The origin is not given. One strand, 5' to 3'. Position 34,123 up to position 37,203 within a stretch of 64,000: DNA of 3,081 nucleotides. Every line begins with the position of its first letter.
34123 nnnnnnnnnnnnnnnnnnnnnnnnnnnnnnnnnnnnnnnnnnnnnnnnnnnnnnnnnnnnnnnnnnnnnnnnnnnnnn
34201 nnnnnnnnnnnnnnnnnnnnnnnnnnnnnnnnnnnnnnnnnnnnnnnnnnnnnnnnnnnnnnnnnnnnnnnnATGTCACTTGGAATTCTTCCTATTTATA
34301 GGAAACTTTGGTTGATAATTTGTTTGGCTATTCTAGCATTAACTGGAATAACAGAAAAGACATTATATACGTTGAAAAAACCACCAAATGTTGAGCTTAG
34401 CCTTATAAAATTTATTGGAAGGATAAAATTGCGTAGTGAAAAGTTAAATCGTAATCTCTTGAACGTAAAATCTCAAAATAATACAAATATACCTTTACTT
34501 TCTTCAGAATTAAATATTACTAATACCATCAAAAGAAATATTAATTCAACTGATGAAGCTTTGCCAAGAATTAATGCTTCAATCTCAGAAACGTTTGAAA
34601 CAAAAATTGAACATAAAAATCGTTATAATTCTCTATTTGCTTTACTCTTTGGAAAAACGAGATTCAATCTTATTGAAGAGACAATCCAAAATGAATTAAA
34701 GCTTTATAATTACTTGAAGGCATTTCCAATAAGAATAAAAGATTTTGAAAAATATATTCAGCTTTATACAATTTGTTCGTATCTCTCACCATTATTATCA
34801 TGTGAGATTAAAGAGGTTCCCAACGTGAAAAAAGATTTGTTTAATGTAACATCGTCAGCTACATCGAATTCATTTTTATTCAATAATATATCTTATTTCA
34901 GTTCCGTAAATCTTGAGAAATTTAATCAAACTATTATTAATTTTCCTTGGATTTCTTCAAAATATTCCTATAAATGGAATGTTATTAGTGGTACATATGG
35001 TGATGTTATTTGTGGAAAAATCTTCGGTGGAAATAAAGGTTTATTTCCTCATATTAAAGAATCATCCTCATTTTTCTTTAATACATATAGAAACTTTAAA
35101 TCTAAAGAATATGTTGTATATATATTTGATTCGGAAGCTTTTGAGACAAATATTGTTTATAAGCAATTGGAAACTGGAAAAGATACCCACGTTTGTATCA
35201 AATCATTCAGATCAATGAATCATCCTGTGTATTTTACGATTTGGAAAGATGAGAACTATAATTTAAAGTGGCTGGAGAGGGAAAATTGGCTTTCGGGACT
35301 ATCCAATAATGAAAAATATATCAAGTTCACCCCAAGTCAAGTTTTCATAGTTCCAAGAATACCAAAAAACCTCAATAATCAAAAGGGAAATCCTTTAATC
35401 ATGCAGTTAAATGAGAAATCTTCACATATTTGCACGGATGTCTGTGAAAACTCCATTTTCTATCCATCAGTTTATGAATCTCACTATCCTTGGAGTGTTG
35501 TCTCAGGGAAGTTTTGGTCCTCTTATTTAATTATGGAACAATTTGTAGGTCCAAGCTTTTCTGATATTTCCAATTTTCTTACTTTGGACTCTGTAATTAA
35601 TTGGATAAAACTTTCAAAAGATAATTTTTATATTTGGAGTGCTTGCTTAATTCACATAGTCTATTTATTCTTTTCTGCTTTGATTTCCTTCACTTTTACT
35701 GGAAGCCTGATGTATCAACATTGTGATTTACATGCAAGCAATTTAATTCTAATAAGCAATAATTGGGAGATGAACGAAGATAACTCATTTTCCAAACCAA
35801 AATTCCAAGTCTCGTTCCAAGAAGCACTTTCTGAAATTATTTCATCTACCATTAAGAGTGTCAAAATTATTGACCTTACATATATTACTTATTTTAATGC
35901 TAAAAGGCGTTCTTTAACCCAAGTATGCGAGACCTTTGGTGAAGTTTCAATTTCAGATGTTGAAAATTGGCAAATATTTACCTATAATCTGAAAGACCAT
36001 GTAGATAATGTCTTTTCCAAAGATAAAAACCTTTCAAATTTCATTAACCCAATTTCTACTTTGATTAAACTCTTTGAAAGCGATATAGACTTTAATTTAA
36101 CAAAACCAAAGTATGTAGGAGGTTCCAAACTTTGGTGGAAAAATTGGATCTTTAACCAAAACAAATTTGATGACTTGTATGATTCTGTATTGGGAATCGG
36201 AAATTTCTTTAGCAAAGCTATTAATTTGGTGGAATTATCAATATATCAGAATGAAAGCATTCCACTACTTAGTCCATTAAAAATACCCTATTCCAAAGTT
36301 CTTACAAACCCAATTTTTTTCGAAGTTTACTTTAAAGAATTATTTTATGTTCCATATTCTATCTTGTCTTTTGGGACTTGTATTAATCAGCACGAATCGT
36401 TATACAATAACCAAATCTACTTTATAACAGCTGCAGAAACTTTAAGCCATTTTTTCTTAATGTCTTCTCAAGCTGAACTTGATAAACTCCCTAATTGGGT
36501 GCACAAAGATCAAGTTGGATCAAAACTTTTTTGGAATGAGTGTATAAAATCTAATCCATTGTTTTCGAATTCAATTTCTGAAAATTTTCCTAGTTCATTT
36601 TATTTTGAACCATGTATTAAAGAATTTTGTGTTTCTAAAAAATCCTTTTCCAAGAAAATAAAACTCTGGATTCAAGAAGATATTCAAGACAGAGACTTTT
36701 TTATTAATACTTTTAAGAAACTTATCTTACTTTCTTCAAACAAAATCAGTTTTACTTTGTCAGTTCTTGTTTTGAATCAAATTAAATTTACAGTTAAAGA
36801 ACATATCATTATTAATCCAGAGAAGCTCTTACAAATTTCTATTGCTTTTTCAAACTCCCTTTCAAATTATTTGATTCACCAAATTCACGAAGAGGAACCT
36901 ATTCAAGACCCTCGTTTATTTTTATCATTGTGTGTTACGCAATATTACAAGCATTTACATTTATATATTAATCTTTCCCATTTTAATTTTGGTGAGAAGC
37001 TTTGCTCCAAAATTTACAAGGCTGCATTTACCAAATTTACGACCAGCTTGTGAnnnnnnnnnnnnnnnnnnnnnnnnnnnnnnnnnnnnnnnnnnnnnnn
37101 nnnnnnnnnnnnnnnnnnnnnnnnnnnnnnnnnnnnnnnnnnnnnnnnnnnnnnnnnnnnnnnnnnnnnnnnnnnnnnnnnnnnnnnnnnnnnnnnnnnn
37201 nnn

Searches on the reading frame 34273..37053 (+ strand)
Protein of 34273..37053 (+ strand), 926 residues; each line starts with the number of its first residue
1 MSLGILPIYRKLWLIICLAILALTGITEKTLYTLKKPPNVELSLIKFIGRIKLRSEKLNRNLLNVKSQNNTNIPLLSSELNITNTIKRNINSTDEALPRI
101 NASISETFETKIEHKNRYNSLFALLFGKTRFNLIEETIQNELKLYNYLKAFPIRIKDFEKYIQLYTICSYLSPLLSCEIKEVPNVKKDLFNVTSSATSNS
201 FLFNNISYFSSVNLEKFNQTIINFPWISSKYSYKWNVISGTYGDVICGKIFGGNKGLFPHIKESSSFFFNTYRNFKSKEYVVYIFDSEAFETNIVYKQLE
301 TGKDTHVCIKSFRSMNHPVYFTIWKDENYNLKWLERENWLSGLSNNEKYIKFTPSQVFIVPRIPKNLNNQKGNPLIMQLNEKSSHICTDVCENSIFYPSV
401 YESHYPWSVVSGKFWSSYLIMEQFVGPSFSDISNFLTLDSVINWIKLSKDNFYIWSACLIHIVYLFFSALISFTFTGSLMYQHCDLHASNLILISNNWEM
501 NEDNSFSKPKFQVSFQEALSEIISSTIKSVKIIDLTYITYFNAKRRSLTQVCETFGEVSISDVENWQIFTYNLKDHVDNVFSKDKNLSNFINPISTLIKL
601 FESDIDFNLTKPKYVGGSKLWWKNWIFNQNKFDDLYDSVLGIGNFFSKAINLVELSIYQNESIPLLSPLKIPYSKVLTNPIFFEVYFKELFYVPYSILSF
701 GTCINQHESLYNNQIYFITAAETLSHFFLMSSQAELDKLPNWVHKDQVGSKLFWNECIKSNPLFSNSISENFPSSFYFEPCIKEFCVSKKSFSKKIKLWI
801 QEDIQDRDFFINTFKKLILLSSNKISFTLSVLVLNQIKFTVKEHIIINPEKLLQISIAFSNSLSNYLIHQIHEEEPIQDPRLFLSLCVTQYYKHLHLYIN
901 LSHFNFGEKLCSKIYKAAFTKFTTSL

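Call 9: search_protein_families(library=pfam, proteins=[window:34273-37053:+], max_evalue=0.01)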
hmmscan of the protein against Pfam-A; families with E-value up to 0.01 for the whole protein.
window:34273-37053:+ (926 aa): 0 families

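Call 10: find_encoding_contigs(protein=window:34273-37053:+, flank=3000, max_places=6)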
Protein window:34273-37053:+ (926 aa): 24 contigs read that carry it; 5 places shown.
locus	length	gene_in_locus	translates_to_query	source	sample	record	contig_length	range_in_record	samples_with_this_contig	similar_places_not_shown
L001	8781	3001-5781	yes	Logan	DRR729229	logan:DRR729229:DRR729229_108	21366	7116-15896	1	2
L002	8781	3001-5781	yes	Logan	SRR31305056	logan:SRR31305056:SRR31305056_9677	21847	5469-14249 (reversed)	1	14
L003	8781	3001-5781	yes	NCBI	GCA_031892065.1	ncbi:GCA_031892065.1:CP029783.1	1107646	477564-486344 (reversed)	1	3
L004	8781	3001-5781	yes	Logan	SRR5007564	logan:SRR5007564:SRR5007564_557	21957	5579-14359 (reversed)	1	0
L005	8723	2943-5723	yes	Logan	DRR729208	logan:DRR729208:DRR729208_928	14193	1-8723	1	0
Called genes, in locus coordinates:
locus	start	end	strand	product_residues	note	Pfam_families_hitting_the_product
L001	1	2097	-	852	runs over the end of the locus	-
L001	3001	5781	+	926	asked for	-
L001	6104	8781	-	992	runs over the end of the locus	-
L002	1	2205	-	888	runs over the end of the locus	-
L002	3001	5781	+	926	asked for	-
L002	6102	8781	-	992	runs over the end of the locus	-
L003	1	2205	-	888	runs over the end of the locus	-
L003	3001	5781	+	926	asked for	-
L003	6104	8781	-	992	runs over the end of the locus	-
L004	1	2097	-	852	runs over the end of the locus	-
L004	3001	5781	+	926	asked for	-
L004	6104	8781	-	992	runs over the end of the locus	-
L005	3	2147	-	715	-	?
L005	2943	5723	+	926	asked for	-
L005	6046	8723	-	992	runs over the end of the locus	-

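Call 11: find_homologous_proteins(query=window:34273-37053:+)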
Query window:34273-37053:+ (926 aa): 10 proteins with E <= 0.001 among 8000 candidates.
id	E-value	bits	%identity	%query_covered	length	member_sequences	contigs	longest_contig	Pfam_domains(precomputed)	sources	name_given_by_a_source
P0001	0.0e+0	2006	96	100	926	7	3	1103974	-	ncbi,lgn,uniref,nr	ncbi:unnamed protein product [Cryptosporidium hominis]|uniref:Uncharacterized protein n=1 Tax=Crypto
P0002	0.0e+0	1806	87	100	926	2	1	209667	-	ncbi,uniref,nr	ncbi:hypothetical protein CmeUKMEL1_08065 [Cryptosporidium meleagridis]|uniref:Uncharacterized prote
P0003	0.0e+0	1578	76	100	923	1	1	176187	-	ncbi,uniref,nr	ncbi:uncharacterized protein ELE39_000562 [Cryptosporidium sp. chipmunk genotype I]|uniref:uncharact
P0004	0.0e+0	1365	67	100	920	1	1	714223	-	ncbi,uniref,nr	ncbi:uncharacterized protein cubi_01519 [Cryptosporidium ubiquitum]|uniref:Uncharacterized protein n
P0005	0.0e+0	1306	64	100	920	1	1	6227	-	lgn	-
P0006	0.0e+0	1233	61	99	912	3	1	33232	-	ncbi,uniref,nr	ncbi:hypothetical protein OJ252_124 [Cryptosporidium canis]|uniref:Protein kinase domain-containing 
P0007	0.0e+0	1029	53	99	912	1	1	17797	-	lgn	-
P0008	2.5e-251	855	45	99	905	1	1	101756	-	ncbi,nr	ncbi:Protein kinase-like domain containing protein [Cryptosporidium felis]|nr:Protein kinase-like do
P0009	4.8e-144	500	37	81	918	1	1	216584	-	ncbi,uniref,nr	ncbi:hypothetical protein FG386_003289 [Cryptosporidium ryanae]|uniref:uncharacterized protein n=1 T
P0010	9.7e-142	492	38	78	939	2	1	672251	-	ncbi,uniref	ncbi:hypothetical protein RS030_192916 [Cryptosporidium xiaoi]|uniref:Protein kinase domain-containi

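Call 12: find_encoding_contigs(protein=P0002, flank=3000, max_places=1)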
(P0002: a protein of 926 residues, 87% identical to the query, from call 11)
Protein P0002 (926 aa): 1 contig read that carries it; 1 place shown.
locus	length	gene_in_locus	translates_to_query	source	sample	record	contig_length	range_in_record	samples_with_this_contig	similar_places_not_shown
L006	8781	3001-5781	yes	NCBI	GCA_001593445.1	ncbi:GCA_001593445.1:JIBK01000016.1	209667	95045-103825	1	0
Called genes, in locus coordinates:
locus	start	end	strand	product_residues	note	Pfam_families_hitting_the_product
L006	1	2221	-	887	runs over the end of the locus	-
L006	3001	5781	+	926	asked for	-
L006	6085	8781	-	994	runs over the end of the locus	-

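Call 13: find_encoding_contigs(protein=P0003, flank=3000, max_places=1)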
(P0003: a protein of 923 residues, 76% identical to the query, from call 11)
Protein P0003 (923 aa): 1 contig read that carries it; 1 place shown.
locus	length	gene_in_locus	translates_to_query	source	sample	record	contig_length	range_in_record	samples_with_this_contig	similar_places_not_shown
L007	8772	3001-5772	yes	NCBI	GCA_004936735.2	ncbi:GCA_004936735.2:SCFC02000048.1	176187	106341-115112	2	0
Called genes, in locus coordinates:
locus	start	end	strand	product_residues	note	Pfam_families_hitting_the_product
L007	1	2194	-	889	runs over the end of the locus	-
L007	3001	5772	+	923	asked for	-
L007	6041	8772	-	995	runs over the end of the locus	-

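Call 14: find_encoding_contigs(protein=P0004, flank=3000, max_places=1)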
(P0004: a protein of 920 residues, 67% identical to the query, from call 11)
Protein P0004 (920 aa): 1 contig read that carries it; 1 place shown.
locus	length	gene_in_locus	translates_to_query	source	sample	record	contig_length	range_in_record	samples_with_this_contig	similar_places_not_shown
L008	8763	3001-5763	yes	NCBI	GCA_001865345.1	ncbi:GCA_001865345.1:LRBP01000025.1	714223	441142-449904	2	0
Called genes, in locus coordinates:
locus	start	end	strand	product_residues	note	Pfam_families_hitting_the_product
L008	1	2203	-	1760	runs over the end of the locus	-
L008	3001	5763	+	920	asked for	-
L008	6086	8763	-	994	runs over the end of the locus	-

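Call 15: find_encoding_contigs(protein=P0006, flank=3000, max_places=1)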
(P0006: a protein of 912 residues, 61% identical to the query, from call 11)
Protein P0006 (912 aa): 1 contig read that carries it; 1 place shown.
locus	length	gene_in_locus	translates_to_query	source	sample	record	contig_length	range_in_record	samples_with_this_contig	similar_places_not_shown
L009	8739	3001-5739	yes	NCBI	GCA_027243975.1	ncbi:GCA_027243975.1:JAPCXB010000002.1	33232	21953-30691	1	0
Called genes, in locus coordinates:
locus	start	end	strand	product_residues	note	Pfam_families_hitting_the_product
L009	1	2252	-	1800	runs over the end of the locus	-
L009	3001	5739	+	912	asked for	-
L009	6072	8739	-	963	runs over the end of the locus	-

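Call 16: find_encoding_contigs(protein=P0008, flank=3000, max_places=1)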
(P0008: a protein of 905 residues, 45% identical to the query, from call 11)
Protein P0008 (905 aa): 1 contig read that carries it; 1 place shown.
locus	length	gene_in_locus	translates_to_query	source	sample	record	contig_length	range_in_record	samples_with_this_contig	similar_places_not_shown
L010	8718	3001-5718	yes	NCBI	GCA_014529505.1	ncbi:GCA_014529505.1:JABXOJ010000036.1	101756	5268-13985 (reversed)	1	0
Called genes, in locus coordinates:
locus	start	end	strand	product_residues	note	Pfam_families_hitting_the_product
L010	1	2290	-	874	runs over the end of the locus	-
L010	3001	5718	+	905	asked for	-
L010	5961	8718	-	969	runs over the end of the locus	-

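Call 17: find_encoding_contigs(protein=P0009, flank=3000, max_places=1)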
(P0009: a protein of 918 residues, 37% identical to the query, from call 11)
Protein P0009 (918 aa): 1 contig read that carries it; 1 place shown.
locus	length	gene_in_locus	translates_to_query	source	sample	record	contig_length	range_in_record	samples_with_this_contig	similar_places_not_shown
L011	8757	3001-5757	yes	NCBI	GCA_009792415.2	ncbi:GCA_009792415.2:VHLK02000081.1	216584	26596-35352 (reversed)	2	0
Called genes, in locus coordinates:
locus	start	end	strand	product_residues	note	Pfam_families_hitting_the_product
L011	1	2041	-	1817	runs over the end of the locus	-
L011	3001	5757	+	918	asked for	-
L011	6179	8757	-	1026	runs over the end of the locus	-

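Call 18: find_encoding_contigs(protein=P0010, flank=3000, max_places=1)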
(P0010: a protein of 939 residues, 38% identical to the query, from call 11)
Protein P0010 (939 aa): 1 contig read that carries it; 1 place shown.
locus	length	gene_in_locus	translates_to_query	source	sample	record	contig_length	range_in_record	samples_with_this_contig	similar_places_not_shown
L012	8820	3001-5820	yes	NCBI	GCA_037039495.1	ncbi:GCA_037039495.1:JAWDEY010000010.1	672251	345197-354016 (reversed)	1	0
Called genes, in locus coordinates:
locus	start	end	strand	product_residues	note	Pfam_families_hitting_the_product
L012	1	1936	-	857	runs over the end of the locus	-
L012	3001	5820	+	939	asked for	-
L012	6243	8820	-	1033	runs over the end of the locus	-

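Call 19: find_encoding_contigs(protein=P0001, flank=3000, max_places=1)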
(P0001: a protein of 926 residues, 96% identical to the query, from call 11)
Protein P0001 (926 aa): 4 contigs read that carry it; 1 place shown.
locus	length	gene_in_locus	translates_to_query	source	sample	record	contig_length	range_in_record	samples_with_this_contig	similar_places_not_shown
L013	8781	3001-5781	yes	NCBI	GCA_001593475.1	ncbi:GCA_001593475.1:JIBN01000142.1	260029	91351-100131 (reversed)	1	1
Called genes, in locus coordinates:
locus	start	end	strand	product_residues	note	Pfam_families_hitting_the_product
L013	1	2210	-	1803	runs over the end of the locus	-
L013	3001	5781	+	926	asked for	-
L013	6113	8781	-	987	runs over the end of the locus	-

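Call 29: list_cluster_members(proteins=[window:34273-37053:+, window:30811-33477:-, window:40852-42600:+])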
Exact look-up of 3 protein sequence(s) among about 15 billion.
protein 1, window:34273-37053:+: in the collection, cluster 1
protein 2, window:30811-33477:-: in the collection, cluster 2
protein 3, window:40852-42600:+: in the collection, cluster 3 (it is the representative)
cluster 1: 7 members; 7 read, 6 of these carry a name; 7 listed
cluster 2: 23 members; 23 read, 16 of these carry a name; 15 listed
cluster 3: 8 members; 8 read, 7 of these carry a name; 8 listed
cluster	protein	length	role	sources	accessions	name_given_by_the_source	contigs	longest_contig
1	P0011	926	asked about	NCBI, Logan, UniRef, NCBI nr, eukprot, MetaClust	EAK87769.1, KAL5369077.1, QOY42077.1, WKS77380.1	hypothetical protein [Cryptosporidium parvum Iowa II] | Uncharacterized protein n=2 Tax=Cryptosporidium parvum TaxID=5807 RepID=Q5CQR7_CRYPI | QOY42077.1 hypothetical protein CPATCC_001678 [Cryptosporidium parvum]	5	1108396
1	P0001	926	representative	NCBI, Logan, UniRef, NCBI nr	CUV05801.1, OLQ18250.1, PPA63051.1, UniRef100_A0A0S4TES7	unnamed protein product [Cryptosporidium hominis] | Uncharacterized protein n=1 Tax=Cryptosporidium hominis TaxID=237895 ... | hypothetical protein ChTU502y2012_408g0165 [Cryptosporidium hominis]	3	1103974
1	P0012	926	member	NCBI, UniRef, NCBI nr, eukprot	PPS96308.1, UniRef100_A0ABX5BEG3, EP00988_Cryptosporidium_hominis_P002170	Uncharacterized protein (HCD family) [Cryptosporidium hominis] | Uncharacterized protein (HCD family) n=1 Tax=Cryptosporidium hominis TaxID=237895 ... | PPS96308.1 Uncharacterized protein (HCD family) [Cryptosporidium hominis]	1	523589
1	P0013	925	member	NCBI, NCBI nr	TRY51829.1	Uncharacterized protein CTYZ_00002126 [Cryptosporidium tyzzeri]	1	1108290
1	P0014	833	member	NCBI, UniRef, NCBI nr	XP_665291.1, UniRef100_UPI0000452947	hypothetical protein [Cryptosporidium hominis TU502] | hypothetical protein n=1 Tax=Cryptosporidium hominis (strain TU502) TaxID=353151 ...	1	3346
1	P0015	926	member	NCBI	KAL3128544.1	hypothetical protein CHM_4g3590 [Cryptosporidium hominis]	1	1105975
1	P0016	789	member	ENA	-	-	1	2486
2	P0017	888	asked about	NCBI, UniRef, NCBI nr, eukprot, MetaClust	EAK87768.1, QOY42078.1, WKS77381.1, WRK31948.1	hypothetical protein [Cryptosporidium parvum Iowa II] | Protein kinase domain-containing protein n=2 Tax=Cryptosporidium parvum TaxID=5807 ... | QOY42078.1 hypothetical protein CPATCC_001679 [Cryptosporidium parvum]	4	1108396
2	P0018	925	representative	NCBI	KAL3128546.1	hypothetical protein CHM_4g3570 [Cryptosporidium hominis]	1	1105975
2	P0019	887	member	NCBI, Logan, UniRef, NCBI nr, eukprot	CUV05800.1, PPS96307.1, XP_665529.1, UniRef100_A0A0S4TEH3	unnamed protein product [Cryptosporidium hominis] | Protein kinase-like domain containing protein (HCD family) n=1 Tax=Cryptosporidium ... | hypothetical protein [Cryptosporidium hominis TU502]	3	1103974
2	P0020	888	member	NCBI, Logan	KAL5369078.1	hypothetical protein CPHLJ_4g3580 [Cryptosporidium parvum]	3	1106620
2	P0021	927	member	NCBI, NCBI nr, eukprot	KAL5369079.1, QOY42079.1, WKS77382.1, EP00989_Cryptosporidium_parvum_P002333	hypothetical protein CPHLJ_4g3570 [Cryptosporidium parvum] | Protein kinase-like domain containing protein (HCD gene family) [Cryptosporidium parvum] | QOY42079.1 hypothetical protein CPATCC_001680 [Cryptosporidium parvum]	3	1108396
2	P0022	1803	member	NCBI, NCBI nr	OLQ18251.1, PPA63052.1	hypothetical protein ChUKH1_11010 [Cryptosporidium hominis] | hypothetical protein ChTU502y2012_408g0170 [Cryptosporidium hominis]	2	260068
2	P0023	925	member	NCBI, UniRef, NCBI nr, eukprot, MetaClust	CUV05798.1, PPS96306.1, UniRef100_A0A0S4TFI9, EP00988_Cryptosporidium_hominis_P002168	unnamed protein product [Cryptosporidium hominis] | Protein kinase-like domain containing protein (HCD family) n=1 Tax=Cryptosporidium ... | Protein kinase-like domain containing protein (HCD family) [Cryptosporidium hominis]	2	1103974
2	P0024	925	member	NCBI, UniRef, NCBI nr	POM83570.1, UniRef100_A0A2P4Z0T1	hypothetical protein CmeUKMEL1_08055 [Cryptosporidium meleagridis] | Protein kinase domain-containing protein n=1 Tax=Cryptosporidium meleagridis TaxID=93969 ...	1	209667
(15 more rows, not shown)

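Call 45: search_protein_families(library=pfam, proteins=[window:34273-37053:+], max_evalue=10)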
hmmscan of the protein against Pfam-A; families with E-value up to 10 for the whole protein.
window:34273-37053:+ (926 aa): 1 family
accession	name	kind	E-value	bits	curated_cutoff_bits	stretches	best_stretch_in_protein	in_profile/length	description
PF01848.21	HOK_GEF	-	0.072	13.1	22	1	14-34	7-27/42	Hok/gef family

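Call 63: predict_structure(alignment_id=A3)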
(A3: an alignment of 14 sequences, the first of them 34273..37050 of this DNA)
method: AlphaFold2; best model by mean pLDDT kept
length: 926 residues; sequences in the alignment: 14
mean_pLDDT: 53.2   pTM: 0.60
mean pLDDT of the five models: 53.2, 48.4, 45.3, 43.9, 43.7
residues with pLDDT >= 90: 31; 70-90: 241; 50-70: 201; < 50: 453
segments of 3 or more residues with pLDDT < 50: 1-5, 23-160, 178-243, 254-279, 286-295, 312-354, 363-417, 476-485, 534-559, 662-670, 748-750, 761-806, 842-846, 900-904, 922-926
pLDDT, mean of each block of 10 residues (from residue 1): 51 67 43 28 25 22 24 23 22 23 23 24 29 34 40 40 53 53 27 22 24 24 33 40 58 43 30 37 50 51 68 41 39 33 32 50 40 27 33 34 28 38 72 88 89 92 85 49 52 77 66 86 78 43 28 32 77 89 76 90 82 76 69 69 82 79 44 64 73 68 67 69 75 59 59 60 42 35 32 38 47 76 87 77 54 82 83 60 83 70 64 79 37
secondary structure, 60 per line:
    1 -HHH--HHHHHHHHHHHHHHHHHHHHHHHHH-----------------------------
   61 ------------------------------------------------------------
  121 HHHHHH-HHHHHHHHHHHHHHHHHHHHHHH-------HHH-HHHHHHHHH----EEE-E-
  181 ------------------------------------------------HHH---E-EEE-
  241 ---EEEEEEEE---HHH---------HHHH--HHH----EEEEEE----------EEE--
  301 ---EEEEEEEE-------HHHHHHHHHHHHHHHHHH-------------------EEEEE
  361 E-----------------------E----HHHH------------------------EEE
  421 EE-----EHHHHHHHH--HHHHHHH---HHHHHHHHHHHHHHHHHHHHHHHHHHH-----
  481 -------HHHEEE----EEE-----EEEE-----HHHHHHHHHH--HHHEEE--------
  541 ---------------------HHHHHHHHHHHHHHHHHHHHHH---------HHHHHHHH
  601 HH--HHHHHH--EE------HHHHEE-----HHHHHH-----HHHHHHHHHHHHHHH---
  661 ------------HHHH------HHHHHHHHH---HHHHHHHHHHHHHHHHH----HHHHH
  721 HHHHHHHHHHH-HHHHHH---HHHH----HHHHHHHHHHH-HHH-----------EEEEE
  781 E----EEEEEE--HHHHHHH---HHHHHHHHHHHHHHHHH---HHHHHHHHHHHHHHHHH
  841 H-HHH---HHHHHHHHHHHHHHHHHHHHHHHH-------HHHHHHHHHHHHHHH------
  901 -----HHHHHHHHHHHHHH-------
elements in order (helices of 4 or more, strands of 3 or more residues): H7-31 H121-126 H128-150 H162-170 E175-177 E237-239 E244-251 H267-270 E280-285 E296-298 E304-311 H319-336 E356-361 H390-393 E418-422 H429-436 H439-445 H449-475 E491-493 E498-500 E506-509 H515-524 E530-532 H562-583 H593-602 H605-610 H621-624 H632-637 H643-657 H673-676 H683-691 H695-711 H716-731 H733-738 H742-745 H750-760 E776-781 E786-791 H794-800 H804-820 H824-841 H849-872 H880-894 H906-919

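Call 65: fold_search(model_id=the predicted structure, library=pdb)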
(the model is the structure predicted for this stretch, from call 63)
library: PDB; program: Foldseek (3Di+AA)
matches with E <= 10: 385; with E <= 0.001: 0
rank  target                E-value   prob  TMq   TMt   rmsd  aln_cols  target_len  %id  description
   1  5ia5                  5.2e-02  0.41  0.12  0.27  15.1       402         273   12  Crystal Structure of Ephrin A2 (EphA2) Receptor Protein Kinase with golvatinib (E7050) (released 2016-11-09)
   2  5ia4                  1.2e-01  0.33  0.12  0.29  15.3       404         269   10  Crystal Structure of Ephrin A2 (EphA2) Receptor Protein Kinase with foretinib (XL880) (released 2016-11-09)
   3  4j95_A                1.6e-01  0.54  0.15  0.34  12.4       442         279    9  Crystal Structure of FGF Receptor 2 (FGFR2) Kinase Domain Harboring the Pathogenic K659N Mutation Responsible for an U (released 2013-08-07)
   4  5ugx_B                2.2e-01  0.57  0.14  0.37  14.2       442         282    9  Crystal Structure of the Tyrosine Kinase Domain of FGF Receptor 2 Harboring a E565A/D650V double Gain-of-Function Muta (released 2017-02-22)
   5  5ia3                  2.8e-01  0.33  0.13  0.33  15.4       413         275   11  Crystal Structure of Ephrin A2 (EphA2) Receptor Protein Kinase with PD173955 (released 2016-11-09)
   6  7q7d                  2.8e-01  0.33  0.13  0.33  12.0       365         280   12  Room temperature structure of the human Serine/Threonine Kinase 17B (STK17B/DRAK2) in complex with ATP/ADP at 111 MPa he (released 2022-11-16)
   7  7q7c                  2.8e-01  0.30  0.13  0.32  11.3       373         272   12  Room temperature structure of the human Serine/Threonine Kinase 17B (STK17B/DRAK2) in complex with ADP at atmospheric pr (released 2022-11-16)
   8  3lm5                  2.9e-01  0.35  0.14  0.33  11.6       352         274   12  Crystal Structure of human Serine/Threonine Kinase 17B (STK17B) in complex with Quercetin (released 2010-03-16)
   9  6qf4                  2.9e-01  0.33  0.13  0.32  11.5       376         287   12  X-Ray structure of human Serine/Threonine Kinase 17B (STK17B) aka DRAK2 in complex with ADP obtained by on-chip soaking (released 2019-07-10)
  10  5nk1                  3.0e-01  0.23  0.12  0.28  15.0       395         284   10  Crystal Structure of Ephrin A2 (EphA2) Receptor Protein Kinase with Compound 1k (released 2017-06-07)
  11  4j95_D                3.2e-01  0.30  0.13  0.33  13.9       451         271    8  Crystal Structure of FGF Receptor 2 (FGFR2) Kinase Domain Harboring the Pathogenic K659N Mutation Responsible for an U (released 2013-08-07)
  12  5nki                  3.2e-01  0.23  0.12  0.30  14.2       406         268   10  Crystal Structure of Ephrin A2 (EphA2) Receptor Protein Kinase with Compound 4b (released 2017-06-07)
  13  7o7i                  3.2e-01  0.20  0.12  0.26  15.9       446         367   12  Crystal structure of the human HIPK3 kinase domain (released 2021-11-24)
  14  7ozy_BBB              3.8e-01  0.30  0.14  0.34  13.6       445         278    9  FGFR2 kinase domain (residues 461-763) in complex with 38. (released 2021-12-01)
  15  9kfu                  4.2e-01  0.30  0.14  0.34  12.3       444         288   10  Human FGFR3 in complex with inhibitor F1 (released 2025-09-03)
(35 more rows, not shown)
